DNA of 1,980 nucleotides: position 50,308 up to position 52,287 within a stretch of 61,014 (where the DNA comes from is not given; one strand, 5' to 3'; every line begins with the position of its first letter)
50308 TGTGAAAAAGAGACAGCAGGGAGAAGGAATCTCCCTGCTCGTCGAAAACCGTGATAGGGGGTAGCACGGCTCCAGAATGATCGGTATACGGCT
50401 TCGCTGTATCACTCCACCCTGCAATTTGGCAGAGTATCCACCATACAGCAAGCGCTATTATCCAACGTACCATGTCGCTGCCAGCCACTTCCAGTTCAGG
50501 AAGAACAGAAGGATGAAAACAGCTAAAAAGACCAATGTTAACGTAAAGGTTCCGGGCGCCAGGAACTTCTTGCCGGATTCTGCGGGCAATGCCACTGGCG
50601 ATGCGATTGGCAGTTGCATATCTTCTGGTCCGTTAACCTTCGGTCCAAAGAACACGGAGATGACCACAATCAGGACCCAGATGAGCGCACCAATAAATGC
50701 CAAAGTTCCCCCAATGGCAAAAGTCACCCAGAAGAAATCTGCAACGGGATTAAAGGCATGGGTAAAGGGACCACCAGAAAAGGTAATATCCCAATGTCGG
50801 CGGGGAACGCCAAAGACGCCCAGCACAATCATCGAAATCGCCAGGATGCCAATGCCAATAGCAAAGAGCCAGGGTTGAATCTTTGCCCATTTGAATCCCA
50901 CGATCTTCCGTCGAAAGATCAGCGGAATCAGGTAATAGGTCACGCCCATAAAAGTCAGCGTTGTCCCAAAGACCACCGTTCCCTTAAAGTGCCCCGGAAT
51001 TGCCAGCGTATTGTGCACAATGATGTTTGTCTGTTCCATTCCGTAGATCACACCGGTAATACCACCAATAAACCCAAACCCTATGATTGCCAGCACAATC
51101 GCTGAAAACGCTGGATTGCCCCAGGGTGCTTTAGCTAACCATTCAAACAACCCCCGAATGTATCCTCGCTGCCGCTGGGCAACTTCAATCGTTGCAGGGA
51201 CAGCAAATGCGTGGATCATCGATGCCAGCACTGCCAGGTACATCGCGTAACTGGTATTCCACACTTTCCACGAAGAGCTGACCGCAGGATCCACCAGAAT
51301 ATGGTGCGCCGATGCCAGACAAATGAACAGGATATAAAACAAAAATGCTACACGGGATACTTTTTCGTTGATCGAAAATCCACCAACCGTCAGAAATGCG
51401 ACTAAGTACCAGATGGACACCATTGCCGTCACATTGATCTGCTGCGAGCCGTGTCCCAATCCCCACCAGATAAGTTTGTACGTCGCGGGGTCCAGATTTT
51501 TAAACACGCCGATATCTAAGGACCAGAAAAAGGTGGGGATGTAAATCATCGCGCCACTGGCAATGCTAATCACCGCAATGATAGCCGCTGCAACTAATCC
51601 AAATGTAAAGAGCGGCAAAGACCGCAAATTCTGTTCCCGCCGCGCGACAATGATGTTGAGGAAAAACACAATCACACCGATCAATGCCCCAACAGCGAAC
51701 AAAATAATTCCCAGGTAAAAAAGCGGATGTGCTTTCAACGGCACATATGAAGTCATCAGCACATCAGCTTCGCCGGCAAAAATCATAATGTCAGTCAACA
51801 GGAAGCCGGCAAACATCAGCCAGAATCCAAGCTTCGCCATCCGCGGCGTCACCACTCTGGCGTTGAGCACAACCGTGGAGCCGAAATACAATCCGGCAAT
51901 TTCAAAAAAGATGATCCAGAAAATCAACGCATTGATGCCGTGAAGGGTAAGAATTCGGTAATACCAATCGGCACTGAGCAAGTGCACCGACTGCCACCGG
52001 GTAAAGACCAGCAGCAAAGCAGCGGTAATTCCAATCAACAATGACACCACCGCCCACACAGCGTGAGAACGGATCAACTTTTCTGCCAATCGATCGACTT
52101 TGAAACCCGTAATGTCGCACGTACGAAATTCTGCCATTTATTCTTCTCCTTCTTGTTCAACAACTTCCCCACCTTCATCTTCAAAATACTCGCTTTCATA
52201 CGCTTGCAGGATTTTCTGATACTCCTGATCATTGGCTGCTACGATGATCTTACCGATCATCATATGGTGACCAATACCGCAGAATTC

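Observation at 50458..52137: Heme-copper oxidase subunit I lacking the cross-link Tyr and with Lys in place of a universally conserved haem-ligand His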

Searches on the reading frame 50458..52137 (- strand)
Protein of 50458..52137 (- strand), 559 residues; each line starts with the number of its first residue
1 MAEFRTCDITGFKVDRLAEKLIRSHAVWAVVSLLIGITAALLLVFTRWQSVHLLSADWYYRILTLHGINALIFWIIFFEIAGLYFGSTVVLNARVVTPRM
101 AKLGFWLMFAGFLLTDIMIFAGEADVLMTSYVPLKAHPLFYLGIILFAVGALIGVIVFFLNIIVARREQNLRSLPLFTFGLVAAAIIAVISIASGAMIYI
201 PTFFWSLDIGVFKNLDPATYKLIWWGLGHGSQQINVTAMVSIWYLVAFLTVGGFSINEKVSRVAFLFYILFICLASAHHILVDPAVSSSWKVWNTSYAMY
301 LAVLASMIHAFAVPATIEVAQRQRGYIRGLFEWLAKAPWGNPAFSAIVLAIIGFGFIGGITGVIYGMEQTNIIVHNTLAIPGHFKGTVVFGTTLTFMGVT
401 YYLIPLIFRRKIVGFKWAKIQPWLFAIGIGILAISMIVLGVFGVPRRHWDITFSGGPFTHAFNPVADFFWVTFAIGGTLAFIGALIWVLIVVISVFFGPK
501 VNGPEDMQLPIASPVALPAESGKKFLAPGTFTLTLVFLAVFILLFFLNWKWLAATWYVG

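Call 3: search_protein_families(library=pfam, proteins=[window:50458-52137:-], max_evalue=0.01)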
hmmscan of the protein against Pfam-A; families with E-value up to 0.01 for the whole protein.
window:50458-52137:- (559 aa): 1 family
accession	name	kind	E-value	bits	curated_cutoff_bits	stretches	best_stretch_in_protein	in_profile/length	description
PF00115.25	COX1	-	1.3e-63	215.9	34.8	1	22-477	3-434/436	Cytochrome C and Quinol oxidase polypeptide I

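Call 4: search_protein_families(library=ncbifam, proteins=[window:50458-52137:-], max_evalue=0.01)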
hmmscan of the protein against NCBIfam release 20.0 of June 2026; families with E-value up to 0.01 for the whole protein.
window:50458-52137:- (559 aa): 4 families
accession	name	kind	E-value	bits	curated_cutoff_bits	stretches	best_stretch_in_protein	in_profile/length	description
TIGR02891.1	CtaD_CoxA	equivalog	3.2e-21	75.6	670.75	1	26-501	15-475/504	cytochrome c oxidase subunit I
TIGR02882.1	QoxB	equivalog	3.4e-11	42.3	1015.5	1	29-500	61-519/643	cytochrome aa3 quinol oxidase subunit I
NF011053.0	PRK14485.1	subfamily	6.8e-06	24.6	1080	1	16-519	13-483/716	putative bifunctional cbb3-type cytochrome c oxidase subunit I/II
TIGR02843.1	CyoB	equivalog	1.2e-05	24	1020.35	1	26-495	61-519/646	cytochrome o ubiquinol oxidase subunit I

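Call 5: search_solved_structures(query=window:50458-52137:-, max_evalue=0.001, show_alignments=3)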
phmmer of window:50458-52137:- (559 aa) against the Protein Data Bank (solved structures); distinct sequences matched with E-value up to 0.001: 32.
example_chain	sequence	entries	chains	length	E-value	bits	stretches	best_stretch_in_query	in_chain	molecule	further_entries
4gp4_A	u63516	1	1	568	1.1e-44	156.4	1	57-518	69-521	Cytochrome c oxidase subunit 1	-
4g71_A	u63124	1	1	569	1.1e-44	156.4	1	57-518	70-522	Cytochrome c oxidase subunit 1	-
1ehk_A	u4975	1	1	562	1.3e-44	156.3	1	57-518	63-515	BA3-TYPE CYTOCHROME-C OXIDASE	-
2qpd_A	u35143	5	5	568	1.3e-44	156.2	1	57-518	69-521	Cytochrome c oxidase subunit 1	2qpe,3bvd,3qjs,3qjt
1xme_A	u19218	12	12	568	1.3e-44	156.2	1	57-518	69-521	Cytochrome c oxidase polypeptide I | Cytochrome c oxidase subunit 1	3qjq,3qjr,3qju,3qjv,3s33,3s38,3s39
3s8f_A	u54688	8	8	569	1.3e-44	156.2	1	57-518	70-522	Cytochrome c oxidase subunit 1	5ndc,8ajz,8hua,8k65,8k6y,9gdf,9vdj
4fa7_A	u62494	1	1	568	1.5e-44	156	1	57-518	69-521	Cytochrome c oxidase subunit 1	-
4g72_A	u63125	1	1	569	1.5e-44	156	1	57-518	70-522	Cytochrome c oxidase subunit 1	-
3eh3_A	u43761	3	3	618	1.6e-44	155.9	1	57-518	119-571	Cytochrome c oxidase subunit 1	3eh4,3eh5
4g70_A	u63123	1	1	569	1.9e-44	155.7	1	57-518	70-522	Cytochrome c oxidase subunit 1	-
4gp5_A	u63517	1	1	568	2e-44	155.6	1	57-518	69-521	Cytochrome c oxidase subunit 1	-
4g7r_A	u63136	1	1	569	2e-44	155.6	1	57-518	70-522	Cytochrome c oxidase subunit 1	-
4gp8_A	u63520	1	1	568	2.1e-44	155.6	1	57-518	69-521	Cytochrome c oxidase subunit 1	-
4g7q_A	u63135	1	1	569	3.1e-44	155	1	57-518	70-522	Cytochrome c oxidase subunit 1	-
3s8g_A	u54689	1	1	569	3.2e-44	154.9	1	57-518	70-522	Cytochrome c oxidase subunit 1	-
7deg_A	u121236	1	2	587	6e-35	124.3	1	21-515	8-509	Cytochrome c oxidase subunit I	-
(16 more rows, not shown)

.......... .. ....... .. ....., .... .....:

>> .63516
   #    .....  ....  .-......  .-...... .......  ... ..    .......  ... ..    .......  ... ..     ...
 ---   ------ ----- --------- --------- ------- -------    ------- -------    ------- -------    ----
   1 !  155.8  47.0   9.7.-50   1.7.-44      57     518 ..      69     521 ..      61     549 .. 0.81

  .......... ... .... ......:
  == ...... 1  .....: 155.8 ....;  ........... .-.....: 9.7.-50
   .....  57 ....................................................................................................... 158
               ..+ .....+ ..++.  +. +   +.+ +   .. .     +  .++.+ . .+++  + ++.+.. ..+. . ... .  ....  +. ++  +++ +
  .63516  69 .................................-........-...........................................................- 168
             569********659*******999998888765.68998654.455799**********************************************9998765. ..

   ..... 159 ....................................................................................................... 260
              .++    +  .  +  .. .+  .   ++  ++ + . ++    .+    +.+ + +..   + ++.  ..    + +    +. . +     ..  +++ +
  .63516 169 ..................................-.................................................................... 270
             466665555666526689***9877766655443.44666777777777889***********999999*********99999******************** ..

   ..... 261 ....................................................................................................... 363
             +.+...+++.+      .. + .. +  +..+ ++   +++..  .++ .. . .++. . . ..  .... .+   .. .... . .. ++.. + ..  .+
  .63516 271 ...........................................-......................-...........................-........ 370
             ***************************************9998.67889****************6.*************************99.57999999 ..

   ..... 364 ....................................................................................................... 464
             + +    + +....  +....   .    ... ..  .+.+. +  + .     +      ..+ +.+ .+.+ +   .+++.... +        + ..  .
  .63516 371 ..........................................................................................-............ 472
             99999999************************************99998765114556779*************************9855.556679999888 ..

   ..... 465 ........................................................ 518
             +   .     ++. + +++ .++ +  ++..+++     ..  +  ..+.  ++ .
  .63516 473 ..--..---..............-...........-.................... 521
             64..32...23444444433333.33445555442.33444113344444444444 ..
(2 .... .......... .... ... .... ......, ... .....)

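Call 6: find_homologous_proteins(query=window:50458-52137:-, max_evalue=1e-10)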
Query window:50458-52137:- (559 aa): 7998 proteins with E <= 1e-10 among 8000 candidates; the best 120 are listed.
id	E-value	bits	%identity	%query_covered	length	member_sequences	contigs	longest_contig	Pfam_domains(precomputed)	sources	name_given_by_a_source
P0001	0.0e+0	1219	99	100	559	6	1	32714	PF00115.26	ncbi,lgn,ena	-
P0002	1.0e-270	918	73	99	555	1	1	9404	PF00115.26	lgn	-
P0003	8.0e-269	911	73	99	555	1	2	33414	PF00115.26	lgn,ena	-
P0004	9.5e-269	911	74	99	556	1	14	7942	PF00115.26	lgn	-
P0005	7.0e-268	908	74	99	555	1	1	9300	PF00115.26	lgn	-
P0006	1.1e-266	904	73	99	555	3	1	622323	PF00115.26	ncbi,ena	-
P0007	1.4e-266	904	73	100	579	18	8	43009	PF00115.26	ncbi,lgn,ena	-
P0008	7.9e-266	902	73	99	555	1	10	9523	PF00115.26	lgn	-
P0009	5.6e-265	899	72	99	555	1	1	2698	PF00115.26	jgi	jgi:cytochrome c oxidase subunit 1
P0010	7.3e-265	898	73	99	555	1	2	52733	PF00115.26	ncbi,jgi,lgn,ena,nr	ncbi:MAG: cbb3-type cytochrome c oxidase subunit I [Cyclobacteriaceae bacterium]|nr:cbb3-type cytoch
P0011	9.0e-265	898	72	99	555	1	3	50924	PF00115.26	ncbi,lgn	-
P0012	1.1e-264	898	73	99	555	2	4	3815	PF00115.26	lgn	-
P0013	2.7e-264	896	73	99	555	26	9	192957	PF00115.26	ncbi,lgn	-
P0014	9.3e-264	895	73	99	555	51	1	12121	PF00115.26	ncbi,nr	ncbi:MAG: cbb3-type cytochrome c oxidase subunit I [Bacteroidia bacterium]|nr:cbb3-type cytochrome c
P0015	9.5e-264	895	72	99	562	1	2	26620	PF00115.26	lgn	-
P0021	6.4e-263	892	72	99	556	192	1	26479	PF00115.26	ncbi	-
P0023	3.5e-262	890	72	99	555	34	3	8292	PF00115.26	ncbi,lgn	-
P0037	8.3e-258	875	72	99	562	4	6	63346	PF00115.26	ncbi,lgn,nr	ncbi:Cytochrome c oxidase subunit 1 [bacterium HR21]|nr:Cytochrome c oxidase subunit 1 [bacterium HR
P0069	3.2e-249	847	70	99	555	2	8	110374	PF00115.26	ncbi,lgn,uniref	ncbi:cytochrome c oxidase subunit I [Hydrogenobacter thermophilus]|uniref:cytochrome c oxidase subun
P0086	1.2e-239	815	66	99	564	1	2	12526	PF00115.26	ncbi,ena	-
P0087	7.7e-239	812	68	99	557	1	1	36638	PF00115.26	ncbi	-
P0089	1.3e-238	812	67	99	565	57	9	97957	PF00115.26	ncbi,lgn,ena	-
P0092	8.0e-238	809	67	99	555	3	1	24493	PF00115.26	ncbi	-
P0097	4.5e-232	790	64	99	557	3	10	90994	PF00115.26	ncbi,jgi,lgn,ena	jgi:cytochrome c oxidase subunit 1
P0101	5.7e-226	770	66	99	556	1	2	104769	PF00115.26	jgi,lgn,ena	-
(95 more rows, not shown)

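Call 15: list_cluster_members(proteins=[P0001, window:50458-52137:-, P0037, P0069])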
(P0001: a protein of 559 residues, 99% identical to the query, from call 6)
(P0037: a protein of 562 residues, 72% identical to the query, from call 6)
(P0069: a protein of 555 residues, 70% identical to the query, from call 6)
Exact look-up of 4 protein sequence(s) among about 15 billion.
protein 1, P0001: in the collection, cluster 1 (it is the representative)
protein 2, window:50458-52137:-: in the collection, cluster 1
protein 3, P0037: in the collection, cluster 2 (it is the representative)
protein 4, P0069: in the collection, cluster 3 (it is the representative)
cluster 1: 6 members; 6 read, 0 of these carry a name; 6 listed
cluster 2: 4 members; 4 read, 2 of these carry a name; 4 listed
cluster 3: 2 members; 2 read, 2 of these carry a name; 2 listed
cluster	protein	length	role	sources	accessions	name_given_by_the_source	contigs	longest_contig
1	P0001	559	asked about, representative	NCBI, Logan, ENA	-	-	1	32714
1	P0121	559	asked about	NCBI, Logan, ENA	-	-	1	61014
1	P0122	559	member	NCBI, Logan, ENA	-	-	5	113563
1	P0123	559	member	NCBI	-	-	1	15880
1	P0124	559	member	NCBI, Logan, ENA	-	-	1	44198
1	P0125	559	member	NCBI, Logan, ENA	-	-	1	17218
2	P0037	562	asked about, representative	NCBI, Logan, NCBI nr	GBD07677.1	Cytochrome c oxidase subunit 1 [bacterium HR21]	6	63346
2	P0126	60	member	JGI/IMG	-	hypothetical protein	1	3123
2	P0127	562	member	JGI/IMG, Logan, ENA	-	-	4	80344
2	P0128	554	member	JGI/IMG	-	-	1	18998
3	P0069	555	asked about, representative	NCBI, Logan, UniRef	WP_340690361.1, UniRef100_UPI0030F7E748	cytochrome c oxidase subunit I [Hydrogenobacter thermophilus] | cytochrome c oxidase subunit I n=1 Tax=Hydrogenobacter thermophilus TaxID=940 ...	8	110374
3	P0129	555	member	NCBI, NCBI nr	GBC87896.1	Cytochrome c oxidase subunit 1 [bacterium HR13]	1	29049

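Call 18: search_protein_representatives(protein=window:50458-52137:-)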
Query: 559 residues. Proteins with E-value up to 0.001 (for the whole library): 1162; up to 1e-10: 554; up to 1e-30: 153. The best 150 are listed.
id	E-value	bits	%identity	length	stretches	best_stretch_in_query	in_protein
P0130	1.5e-180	618.3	53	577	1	4-558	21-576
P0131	6.3e-126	438.0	50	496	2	5-239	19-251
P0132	1.1e-113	397.5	40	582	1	4-559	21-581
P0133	1.6e-107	377.2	40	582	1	3-559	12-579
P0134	1.1e-104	367.8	44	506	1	2-500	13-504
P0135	1.6e-103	364.0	68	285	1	62-303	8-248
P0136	1.2e-101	357.8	54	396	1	200-502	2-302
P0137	4.4e-96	339.4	43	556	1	2-549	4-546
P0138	2.9e-94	333.4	49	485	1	6-427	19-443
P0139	7.1e-92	325.5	64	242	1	108-344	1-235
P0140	3.1e-91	323.4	60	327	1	227-480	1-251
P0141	1.3e-87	311.5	58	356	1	144-388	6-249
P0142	2.1e-85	304.1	54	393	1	69-352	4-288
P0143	9.3e-84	298.7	49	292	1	274-557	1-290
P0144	3.0e-82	293.7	55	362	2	288-402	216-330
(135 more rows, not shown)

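Call 23: find_related_loci(query=window:50458-52137:-, collection=genome_contigs, flank=10000)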
Query window:50458-52137:- (559 aa) in genome_contigs; peptide patterns used: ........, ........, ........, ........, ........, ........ (x = any residue, [..] = any of these).
600 stretches matched a pattern (row limit reached: there are more); 542 encode a relative of the query (tblastn E <= 1e-3); the best 80 are kept; 80 distinct loci.
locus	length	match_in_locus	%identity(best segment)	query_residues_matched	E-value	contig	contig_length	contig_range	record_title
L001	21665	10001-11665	74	2-558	0e+0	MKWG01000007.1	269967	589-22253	MAG: Sphingobacteriales bacterium 44-15 scnpilot_expt_750_bf_scaffold_167, whole genome shotgun sequence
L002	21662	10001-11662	73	4-559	0e+0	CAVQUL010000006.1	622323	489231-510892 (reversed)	MAG: uncultured Chitinophagaceae bacterium isolate MFD09964.bin.3.287 genome assembly, contig: contig_5355, whole genome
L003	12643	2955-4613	73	4-558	0e+0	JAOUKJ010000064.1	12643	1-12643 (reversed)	MAG: Cyclobacteriaceae bacterium isolate 8_1_Jan_SF_Bin42 8_1_Jan_SF_Bin42_scaffold_2459_c1, whole genome shotgun sequen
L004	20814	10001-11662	72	4-559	0e+0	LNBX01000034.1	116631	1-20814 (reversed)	MAG: Bacteroidetes bacterium OLB10 UZ10_BCD003CONTIG000034, whole genome shotgun sequence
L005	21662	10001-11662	72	4-559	0e+0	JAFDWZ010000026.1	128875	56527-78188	MAG: Bacteroidetes bacterium isolate SZAS-1 BACT-AMP-1__26__length-128875, whole genome shotgun sequence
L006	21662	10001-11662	72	4-559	0e+0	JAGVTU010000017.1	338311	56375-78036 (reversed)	MAG: Bacteroidetes bacterium isolate WAS_Bin_1 WAS_Bin_1_scaffold_1, whole genome shotgun sequence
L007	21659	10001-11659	73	4-558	0e+0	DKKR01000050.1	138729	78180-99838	MAG TPA_asm: Bacteroidetes bacterium UBA6661 UBA6661_contig_4659, whole genome shotgun sequence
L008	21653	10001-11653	73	4-556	0e+0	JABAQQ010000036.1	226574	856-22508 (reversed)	MAG: Saprospiraceae bacterium isolate Bin_29 c_000000000263, whole genome shotgun sequence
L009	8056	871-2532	71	4-559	0e+0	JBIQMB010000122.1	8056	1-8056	MAG: Chitinophagaceae bacterium isolate mag.52g NODE_4591_length_8056, whole genome shotgun sequence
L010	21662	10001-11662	74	4-559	0e+0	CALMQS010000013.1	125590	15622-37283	MAG TPA_asm: uncultured Sphingobacteriales bacterium isolate SRR1763383_bin.86_CONCOCT_v1.1_MAG genome assembly, contig:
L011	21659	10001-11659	72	4-558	0e+0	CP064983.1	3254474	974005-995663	MAG: Bacteroidota bacterium isolate Fred_18-Q3-R57-64_BAT3C.517 chromosome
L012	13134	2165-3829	73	4-559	0e+0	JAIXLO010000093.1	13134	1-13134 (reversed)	MAG: Chitinophagales bacterium isolate UW2SPNA023 two-stage_bin023_NODE_2957, whole genome shotgun sequence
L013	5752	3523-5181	72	4-558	0e+0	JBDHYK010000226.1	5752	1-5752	MAG: Niabella sp. isolate AS-MICRO-3CA.97 NODE_70960_length_5752_cov_4.651572, whole genome shotgun sequence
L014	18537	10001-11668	74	2-559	0e+0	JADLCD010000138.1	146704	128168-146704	MAG: Chitinophagaceae bacterium isolate SJ21 c_000001269441, whole genome shotgun sequence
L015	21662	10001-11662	73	4-559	0e+0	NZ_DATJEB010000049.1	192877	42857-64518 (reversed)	MAG: Agriterribacter sp. isolate SMAG_U15422 k141_218432, whole genome shotgun sequence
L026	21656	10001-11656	73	5-558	0e+0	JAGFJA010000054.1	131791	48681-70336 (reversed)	MAG: Saprospiraceae bacterium isolate mag.11 k127_3532586, whole genome shotgun sequence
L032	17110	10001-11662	67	4-558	0e+0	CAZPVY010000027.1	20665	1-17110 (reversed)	MAG TPA_asm: uncultured Aquifex sp. isolate SRP216583_co2_106 genome assembly, contig: NODE_1806_length_20665_cov_9.9164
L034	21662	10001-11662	67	4-558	0e+0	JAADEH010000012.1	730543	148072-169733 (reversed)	MAG: Aquificota bacterium isolate L_MetaBat.199 contig-127_1, whole genome shotgun sequence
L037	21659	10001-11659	72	4-556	0e+0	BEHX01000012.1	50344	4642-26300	Bacterium HR21 DNA, contig: NODE_268_12, isolate: HRbin21, whole genome shotgun sequence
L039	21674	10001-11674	70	1-558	0e+0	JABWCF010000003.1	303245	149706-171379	MAG: Flavobacteriales bacterium isolate MAG_49 scaffold_34, whole genome shotgun sequence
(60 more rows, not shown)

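Call 28: find_homologous_proteins(query=P0132, max_evalue=1e-30)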
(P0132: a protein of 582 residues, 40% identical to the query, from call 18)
Query P0132 (582 aa): 4167 proteins with E <= 1e-30 among 8000 candidates; the best 120 are listed.
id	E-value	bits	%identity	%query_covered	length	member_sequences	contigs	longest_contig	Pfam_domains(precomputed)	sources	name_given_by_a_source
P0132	0.0e+0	1290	100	100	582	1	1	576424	PF00115.26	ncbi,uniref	ncbi:cbb3-type cytochrome c oxidase subunit I [Natrarchaeobius sp. A-rgal3]|uniref:cytochrome c oxid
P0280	0.0e+0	1227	94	100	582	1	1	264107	PF00115.26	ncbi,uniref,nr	ncbi:cytochrome c oxidase subunit I [Natrarchaeobius chitinivorans]|uniref:Cytochrome C oxidase subu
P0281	0.0e+0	1179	89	100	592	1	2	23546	PF00115.26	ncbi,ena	-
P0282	3.5e-293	992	72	100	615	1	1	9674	PF00115.26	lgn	-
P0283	1.2e-287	974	75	98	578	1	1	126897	PF00115.26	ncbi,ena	-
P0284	3.2e-285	966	74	99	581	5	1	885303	PF00115.26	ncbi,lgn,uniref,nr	ncbi:cytochrome c oxidase subunit I [Natrinema salaciae]|uniref:Cytochrome c oxidase subunit 1 n=1 T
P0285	2.3e-282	956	73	99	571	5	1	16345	PF00115.26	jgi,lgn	-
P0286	5.6e-282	955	73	99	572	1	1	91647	PF00115.26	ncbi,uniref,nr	ncbi:cbb3-type cytochrome c oxidase subunit I [Halobacteria archaeon AArc-curdl1]|uniref:Cbb3-type c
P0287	6.3e-282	955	73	99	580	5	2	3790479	PF00115.26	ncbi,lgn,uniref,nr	ncbi:cytochrome c oxidase subunit I [Natrinema pellirubrum DSM 15624]|uniref:Cytochrome c oxidase su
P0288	3.5e-281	952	73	99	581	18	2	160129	PF00115.26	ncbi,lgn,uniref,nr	ncbi:cytochrome c oxidase subunit I [Natrinema altunense]|uniref:Cytochrome c oxidase subunit I n=1 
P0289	1.6e-280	950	72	99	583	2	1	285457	PF00115.26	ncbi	ncbi:cbb3-type cytochrome c oxidase subunit I [Natrialbaceae archaeon A-CW3]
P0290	2.6e-280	949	73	99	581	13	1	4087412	PF00115.26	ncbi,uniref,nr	ncbi:cytochrome C oxidase subunit I [Natrinema sp. CBA1119]|uniref:cytochrome c oxidase subunit I n=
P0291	4.0e-280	949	72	100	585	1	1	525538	PF00115.26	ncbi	ncbi:cytochrome c oxidase subunit I (plasmid) [Haloferacaceae archaeon DSL9]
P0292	1.1e-279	947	70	99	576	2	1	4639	PF00115.26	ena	-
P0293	4.6e-278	942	71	99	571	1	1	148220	PF00115.26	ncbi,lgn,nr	ncbi:MAG: cbb3-type cytochrome c oxidase subunit I [Halobacteriales archaeon]|nr:cbb3-type cytochrom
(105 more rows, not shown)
